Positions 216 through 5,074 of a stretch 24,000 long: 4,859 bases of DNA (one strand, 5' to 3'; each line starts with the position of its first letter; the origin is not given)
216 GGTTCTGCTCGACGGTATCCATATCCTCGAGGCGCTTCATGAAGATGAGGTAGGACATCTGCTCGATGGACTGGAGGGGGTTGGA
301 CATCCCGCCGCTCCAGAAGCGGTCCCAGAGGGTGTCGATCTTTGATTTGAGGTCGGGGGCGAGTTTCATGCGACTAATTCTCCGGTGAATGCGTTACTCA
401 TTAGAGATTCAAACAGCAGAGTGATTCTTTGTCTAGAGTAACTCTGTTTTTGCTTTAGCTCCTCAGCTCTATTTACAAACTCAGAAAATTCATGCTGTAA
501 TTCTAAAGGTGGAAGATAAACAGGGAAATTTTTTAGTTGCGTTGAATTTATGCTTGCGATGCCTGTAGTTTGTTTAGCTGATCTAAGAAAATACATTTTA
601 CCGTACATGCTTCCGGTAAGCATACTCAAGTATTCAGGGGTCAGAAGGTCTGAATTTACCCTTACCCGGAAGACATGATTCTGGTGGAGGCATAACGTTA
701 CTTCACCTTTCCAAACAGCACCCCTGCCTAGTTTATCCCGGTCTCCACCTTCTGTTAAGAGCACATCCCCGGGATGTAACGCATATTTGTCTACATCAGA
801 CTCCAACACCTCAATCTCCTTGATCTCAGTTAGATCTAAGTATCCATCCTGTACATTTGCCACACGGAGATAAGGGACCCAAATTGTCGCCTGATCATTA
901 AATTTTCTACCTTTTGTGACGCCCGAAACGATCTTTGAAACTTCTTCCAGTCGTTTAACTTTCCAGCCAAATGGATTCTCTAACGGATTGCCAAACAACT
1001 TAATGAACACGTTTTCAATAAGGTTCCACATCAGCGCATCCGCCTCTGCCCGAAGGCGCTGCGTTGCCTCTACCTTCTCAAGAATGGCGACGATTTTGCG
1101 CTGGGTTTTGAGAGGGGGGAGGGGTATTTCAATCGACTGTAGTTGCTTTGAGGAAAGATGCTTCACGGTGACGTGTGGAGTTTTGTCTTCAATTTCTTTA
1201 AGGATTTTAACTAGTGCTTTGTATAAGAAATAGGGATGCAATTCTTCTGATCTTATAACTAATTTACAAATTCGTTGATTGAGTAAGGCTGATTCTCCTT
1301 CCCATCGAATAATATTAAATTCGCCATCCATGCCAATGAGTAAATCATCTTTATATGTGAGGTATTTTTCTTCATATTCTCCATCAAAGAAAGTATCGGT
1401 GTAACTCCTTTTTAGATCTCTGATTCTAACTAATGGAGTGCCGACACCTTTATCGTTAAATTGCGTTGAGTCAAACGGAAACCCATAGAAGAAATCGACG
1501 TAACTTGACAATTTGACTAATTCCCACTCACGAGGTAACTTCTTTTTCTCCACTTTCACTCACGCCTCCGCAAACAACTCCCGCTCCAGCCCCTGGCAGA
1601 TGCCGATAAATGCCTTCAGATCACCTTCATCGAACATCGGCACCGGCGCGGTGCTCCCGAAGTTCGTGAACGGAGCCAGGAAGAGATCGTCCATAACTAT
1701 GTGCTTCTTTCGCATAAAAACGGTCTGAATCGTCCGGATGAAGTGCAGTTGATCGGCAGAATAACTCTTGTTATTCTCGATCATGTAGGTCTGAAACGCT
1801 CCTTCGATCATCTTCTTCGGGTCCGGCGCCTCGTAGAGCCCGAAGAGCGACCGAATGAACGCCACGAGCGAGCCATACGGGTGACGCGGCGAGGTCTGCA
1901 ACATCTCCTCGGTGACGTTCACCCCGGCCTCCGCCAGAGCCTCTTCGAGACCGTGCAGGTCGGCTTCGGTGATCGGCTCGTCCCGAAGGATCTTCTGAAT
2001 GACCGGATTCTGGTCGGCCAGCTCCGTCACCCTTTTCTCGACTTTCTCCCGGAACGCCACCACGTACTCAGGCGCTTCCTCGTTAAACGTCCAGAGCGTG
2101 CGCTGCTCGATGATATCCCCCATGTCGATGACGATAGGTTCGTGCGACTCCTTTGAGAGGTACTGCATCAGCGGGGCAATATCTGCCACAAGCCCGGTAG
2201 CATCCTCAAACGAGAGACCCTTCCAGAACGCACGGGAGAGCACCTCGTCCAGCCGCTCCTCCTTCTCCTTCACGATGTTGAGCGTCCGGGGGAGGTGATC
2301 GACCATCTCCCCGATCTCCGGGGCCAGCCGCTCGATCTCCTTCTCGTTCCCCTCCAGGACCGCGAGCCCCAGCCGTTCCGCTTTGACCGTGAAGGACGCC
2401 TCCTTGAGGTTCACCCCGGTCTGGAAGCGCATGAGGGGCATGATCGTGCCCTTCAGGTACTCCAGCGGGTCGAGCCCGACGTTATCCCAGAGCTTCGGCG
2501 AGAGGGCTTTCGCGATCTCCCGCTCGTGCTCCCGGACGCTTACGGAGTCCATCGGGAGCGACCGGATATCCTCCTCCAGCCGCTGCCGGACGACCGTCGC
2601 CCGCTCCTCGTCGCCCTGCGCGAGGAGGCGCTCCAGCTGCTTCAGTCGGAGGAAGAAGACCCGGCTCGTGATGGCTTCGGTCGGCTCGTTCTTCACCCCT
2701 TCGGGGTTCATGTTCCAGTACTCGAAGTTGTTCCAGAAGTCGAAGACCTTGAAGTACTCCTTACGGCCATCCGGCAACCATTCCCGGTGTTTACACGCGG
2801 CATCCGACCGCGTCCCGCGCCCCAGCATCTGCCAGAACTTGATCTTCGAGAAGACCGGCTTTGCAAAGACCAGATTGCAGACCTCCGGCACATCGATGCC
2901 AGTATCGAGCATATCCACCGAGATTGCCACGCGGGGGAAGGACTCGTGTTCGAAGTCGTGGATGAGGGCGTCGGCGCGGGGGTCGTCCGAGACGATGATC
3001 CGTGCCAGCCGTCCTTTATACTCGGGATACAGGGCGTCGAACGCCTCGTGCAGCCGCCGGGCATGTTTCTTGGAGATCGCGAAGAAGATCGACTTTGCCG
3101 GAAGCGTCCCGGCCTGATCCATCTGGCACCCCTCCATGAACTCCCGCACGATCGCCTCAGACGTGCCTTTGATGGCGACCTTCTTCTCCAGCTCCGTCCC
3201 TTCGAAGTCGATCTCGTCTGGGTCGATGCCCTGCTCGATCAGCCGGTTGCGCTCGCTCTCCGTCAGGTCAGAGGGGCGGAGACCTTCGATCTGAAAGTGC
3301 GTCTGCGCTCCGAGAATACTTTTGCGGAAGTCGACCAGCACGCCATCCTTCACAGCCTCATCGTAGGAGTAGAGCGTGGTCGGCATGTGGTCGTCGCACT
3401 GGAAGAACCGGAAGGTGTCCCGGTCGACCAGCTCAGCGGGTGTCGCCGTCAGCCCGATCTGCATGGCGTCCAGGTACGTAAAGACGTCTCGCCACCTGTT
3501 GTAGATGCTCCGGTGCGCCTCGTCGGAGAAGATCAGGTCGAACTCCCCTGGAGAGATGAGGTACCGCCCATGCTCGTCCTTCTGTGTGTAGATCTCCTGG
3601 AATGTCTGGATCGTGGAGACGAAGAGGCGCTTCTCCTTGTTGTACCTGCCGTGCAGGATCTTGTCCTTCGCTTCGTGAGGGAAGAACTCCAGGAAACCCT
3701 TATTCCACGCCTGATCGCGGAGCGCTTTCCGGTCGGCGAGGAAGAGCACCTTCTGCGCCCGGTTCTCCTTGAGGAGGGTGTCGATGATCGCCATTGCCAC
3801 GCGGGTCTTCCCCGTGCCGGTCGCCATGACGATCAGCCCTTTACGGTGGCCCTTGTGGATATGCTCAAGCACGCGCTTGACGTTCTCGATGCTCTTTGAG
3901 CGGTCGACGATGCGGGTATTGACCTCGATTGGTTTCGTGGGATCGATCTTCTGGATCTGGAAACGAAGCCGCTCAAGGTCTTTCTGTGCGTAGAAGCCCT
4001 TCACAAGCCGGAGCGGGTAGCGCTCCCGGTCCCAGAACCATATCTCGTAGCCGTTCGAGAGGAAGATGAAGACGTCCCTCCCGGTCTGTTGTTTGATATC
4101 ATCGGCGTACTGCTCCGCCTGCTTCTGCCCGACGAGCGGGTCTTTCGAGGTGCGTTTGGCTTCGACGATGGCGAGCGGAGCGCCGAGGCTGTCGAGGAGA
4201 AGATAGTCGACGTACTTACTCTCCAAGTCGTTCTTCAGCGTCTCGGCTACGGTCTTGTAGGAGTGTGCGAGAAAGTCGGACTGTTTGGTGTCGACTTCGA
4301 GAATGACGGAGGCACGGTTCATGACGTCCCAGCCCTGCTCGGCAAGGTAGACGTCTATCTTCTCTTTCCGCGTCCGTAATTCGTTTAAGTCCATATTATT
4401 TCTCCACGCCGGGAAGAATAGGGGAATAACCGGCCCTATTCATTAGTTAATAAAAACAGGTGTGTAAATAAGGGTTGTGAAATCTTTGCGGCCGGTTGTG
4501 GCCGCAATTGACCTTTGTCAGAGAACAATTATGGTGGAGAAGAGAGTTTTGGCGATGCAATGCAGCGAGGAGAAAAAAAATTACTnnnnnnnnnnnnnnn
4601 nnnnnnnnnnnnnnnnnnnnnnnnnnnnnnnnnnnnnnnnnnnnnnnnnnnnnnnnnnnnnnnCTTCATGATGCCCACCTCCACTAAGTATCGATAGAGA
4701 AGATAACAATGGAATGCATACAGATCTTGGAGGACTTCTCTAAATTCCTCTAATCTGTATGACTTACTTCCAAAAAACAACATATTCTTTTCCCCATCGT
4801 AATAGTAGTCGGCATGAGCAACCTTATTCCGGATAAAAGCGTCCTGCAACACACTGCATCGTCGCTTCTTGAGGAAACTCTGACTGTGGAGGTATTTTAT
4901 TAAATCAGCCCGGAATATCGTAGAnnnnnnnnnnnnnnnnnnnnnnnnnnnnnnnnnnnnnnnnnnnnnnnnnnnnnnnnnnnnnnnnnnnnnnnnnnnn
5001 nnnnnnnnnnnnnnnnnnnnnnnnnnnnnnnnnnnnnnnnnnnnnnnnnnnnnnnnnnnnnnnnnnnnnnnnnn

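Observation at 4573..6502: Autonomous AT-rich cassette: Mrr nuclease plus an unclassified 303-aa protein with an Rx4H (HEPN-like) motif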

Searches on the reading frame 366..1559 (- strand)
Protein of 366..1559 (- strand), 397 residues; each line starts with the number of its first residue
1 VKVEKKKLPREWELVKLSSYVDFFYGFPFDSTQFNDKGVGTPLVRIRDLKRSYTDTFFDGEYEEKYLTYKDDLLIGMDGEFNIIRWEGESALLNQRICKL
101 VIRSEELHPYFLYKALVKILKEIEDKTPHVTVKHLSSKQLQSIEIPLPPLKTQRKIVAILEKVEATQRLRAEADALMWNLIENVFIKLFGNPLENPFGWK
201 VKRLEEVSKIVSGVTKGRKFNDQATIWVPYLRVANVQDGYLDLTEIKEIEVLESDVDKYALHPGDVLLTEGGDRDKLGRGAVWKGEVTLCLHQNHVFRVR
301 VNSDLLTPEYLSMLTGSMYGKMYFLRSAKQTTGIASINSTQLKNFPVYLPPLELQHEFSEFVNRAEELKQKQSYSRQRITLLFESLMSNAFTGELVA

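Call 5: search_protein_families(library=pfam, proteins=[window:366-1559:-], max_evalue=1)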
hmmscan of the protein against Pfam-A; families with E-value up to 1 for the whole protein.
window:366-1559:- (397 aa): 2 families
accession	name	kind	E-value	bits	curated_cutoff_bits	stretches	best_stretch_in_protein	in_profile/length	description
PF01420.25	Methylase_S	-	1.8e-33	116.6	22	2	9-169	1-158/168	Type I restriction modification DNA specificity domain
PF12950.13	TaqI_C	-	0.16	12.6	26.5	0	293-347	63-118/118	TaqI-like C-terminal specificity domain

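Call 6: search_protein_families(library=padloc, proteins=[window:366-1559:-], max_evalue=1)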
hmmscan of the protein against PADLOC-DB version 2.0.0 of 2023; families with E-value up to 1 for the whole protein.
window:366-1559:- (397 aa): 134 families (the best 25 are shown)
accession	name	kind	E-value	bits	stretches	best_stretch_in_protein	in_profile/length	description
PDLC03107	Specificity_I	-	2e-121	403.8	1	11-395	2-392/392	Type I specificity subunit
PDLC03189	Specificity_I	-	1.1e-69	233.4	2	6-163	4-163/459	Type I specificity subunit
PDLC03069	Specificity_I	-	1.5e-63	213.2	1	130-395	124-387/387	Type I specificity subunit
PDLC03096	Specificity_I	-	3.2e-60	202.6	2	194-393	363-565/658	Type I specificity subunit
PDLC03166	Specificity_I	-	3.8e-57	192.2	2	195-380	229-418/538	Type I specificity subunit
PDLC03127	Specificity_I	-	1.1e-52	177.6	2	194-397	247-455/571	Type I specificity subunit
PDLC03173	Specificity_I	-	9.2e-50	168.1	2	6-165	267-427/463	Type I specificity subunit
PDLC03059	Specificity_I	-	3.3e-48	162.6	1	196-368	25-197/412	Type I specificity subunit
PDLC03117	Specificity_I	-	7.1e-48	161.7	1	68-395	57-386/518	Type I specificity subunit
PDLC03119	Specificity_I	-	8.8e-47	157.8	1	12-393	3-391/393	Type I specificity subunit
PDLC03100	Specificity_I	-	2.5e-46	156.9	2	173-393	178-390/392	Type I specificity subunit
PDLC03139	Specificity_I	-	1.1e-45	154.5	2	201-365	214-379/427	Type I specificity subunit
PDLC03062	Specificity_I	-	2.2e-45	153.5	1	5-395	8-375/375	Type I specificity subunit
PDLC03084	Specificity_I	-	9.8e-45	151.5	1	64-395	58-390/392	Type I specificity subunit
PDLC03179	Specificity_I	-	5.7e-41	139.1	2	191-368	386-561/589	Type I specificity subunit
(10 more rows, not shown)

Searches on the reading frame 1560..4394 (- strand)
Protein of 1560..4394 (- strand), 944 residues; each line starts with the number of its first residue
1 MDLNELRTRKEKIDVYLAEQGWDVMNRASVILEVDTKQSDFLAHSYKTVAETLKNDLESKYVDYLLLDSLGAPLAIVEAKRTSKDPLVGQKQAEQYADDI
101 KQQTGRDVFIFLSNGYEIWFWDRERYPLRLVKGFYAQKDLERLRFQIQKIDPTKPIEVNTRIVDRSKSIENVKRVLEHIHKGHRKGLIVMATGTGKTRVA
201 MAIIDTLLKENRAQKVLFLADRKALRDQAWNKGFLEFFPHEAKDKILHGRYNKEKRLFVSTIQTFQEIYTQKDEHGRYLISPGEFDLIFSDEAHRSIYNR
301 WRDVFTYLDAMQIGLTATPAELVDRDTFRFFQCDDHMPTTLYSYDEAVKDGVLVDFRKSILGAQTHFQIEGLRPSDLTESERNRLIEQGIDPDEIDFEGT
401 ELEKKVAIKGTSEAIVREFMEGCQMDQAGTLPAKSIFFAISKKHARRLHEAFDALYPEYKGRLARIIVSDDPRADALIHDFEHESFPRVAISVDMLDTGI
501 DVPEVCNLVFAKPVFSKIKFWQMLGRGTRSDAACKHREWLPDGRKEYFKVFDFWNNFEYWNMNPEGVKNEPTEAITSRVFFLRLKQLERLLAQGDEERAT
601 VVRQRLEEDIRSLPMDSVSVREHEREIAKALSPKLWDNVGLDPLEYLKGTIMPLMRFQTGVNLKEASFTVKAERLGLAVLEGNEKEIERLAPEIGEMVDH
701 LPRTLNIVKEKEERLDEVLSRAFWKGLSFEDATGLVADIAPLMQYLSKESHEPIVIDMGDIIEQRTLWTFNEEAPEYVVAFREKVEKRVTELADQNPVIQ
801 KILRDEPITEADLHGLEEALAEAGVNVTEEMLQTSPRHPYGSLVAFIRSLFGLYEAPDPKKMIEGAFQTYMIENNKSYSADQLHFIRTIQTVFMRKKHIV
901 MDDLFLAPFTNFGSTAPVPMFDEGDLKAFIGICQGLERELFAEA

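Call 5: search_protein_families(library=pfam, proteins=[window:1560-4394:-], max_evalue=1)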
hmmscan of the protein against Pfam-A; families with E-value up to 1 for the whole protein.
window:1560-4394:- (944 aa): 10 families
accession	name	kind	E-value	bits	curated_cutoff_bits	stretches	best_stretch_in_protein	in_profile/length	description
PF04851.21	ResIII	-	5.5e-38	130.9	22.5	1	165-320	5-163/164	Type III restriction enzyme, res subunit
PF18766.7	SWI2_SNF2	-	3.2e-20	73.2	26.7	1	171-355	5-187/221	SWI2/SNF2 ATPase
PF08463.15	EcoEI_R_C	-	2.3e-19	70.5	24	1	781-929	3-154/163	EcoEI R protein C-terminal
PF04313.20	HSDR_N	-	2.9e-11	44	25.1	1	3-125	2-194/198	Type I restriction enzyme R protein N terminus (HSDR_N)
PF00270.35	DEAD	-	1.6e-07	31.7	26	1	174-321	6-162/167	DEAD/DEAH box helicase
PF00271.37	Helicase_C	-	1.7e-06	28.6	23.5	1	474-529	54-108/110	Helicase conserved C-terminal domain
PF10881.14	DUF2726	-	0.1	12.8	24.7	1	40-103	34-96/126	Protein of unknown function (DUF2726)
PF09848.15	SLFN-g3_helicase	-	0.13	12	24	1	192-296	10-91/354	Schlafen group 3, DNA/RNA helicase domain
PF13245.12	AAA_19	-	0.16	12.6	25.1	1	186-220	14-48/134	AAA domain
PF00176.29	SNF2-rel_dom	-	0.18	11.3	24.9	1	176-295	9-136/290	SNF2-related domain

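Call 6: search_protein_families(library=padloc, proteins=[window:1560-4394:-], max_evalue=1)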
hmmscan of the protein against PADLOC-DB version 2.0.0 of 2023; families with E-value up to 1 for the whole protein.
window:1560-4394:- (944 aa): 24 families
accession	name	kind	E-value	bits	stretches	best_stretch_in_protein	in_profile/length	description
PDLC03047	REase_I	-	2.5e-129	430.8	1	3-922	197-1087/1107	Type I restriction enzyme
PDLC03049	REase_I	-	3.6e-42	142.3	1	18-558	24-543/807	Type I restriction enzyme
PDLC03042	REase_I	-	7.6e-33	111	1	170-552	451-843/1170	Type I restriction enzyme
PDLC03658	mREase_IV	-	7.7e-18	61.6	2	168-333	227-385/953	Type IV methyl-directed restriction enzyme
PDLC02707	PbeA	-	1.1e-15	55.3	1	168-526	253-613/672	PbeA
PDLC03659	mREase_IV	-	1.2e-13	47.9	2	179-322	235-374/945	Type IV methyl-directed restriction enzyme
PDLC02706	PbeA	-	4.5e-11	40.1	2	180-356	282-471/722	PbeA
PDLC02703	PbeA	-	1.9e-10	38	1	139-533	218-602/626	PbeA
PDLC02704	PbeA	-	2.8e-10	37.3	1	173-505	260-606/682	PbeA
PDLC03048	REase_I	-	3.4e-08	30.1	1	162-319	239-408/976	Type I restriction enzyme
PDLC02705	PbeA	-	1.9e-06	24.4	1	423-529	510-619/691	PbeA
PDLC03040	REase_I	-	1.9e-06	24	2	181-460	284-578/1029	Type I restriction enzyme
PDLC03597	REase_MTase_IIG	-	3.4e-06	22.9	1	163-229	167-233/1646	Type IIG restriction enzyme-methyltransferase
PDLC04556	PDC-M27C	-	7.9e-05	19.2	1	167-248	39-118/892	-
PDLC01439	typeIV_DinG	-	0.00012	18.8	1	170-281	25-123/575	CAS-IV-A; associated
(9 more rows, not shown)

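Call 84: search_protein_families(library=padloc, proteins=[L028:5404-7575:-], max_evalue=0.01)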
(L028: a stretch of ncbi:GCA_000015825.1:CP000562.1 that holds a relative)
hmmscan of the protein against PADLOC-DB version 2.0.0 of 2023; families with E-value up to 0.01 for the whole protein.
L028:5404-7575:- (723 aa): 0 families

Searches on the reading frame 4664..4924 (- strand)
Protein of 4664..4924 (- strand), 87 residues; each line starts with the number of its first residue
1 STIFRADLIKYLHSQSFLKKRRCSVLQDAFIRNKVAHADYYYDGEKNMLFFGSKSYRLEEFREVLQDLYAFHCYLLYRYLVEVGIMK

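Call 76: search_solved_structures(query=A6, max_evalue=10, show_alignments=5)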
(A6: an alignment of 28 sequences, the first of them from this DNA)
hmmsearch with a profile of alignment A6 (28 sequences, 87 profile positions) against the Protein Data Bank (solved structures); distinct sequences matched with E-value up to 10: 1.
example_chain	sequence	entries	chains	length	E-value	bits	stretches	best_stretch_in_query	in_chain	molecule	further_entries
6tug_A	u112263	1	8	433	5.4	10.3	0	6-38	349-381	CRISPR system endoribonuclease Csm6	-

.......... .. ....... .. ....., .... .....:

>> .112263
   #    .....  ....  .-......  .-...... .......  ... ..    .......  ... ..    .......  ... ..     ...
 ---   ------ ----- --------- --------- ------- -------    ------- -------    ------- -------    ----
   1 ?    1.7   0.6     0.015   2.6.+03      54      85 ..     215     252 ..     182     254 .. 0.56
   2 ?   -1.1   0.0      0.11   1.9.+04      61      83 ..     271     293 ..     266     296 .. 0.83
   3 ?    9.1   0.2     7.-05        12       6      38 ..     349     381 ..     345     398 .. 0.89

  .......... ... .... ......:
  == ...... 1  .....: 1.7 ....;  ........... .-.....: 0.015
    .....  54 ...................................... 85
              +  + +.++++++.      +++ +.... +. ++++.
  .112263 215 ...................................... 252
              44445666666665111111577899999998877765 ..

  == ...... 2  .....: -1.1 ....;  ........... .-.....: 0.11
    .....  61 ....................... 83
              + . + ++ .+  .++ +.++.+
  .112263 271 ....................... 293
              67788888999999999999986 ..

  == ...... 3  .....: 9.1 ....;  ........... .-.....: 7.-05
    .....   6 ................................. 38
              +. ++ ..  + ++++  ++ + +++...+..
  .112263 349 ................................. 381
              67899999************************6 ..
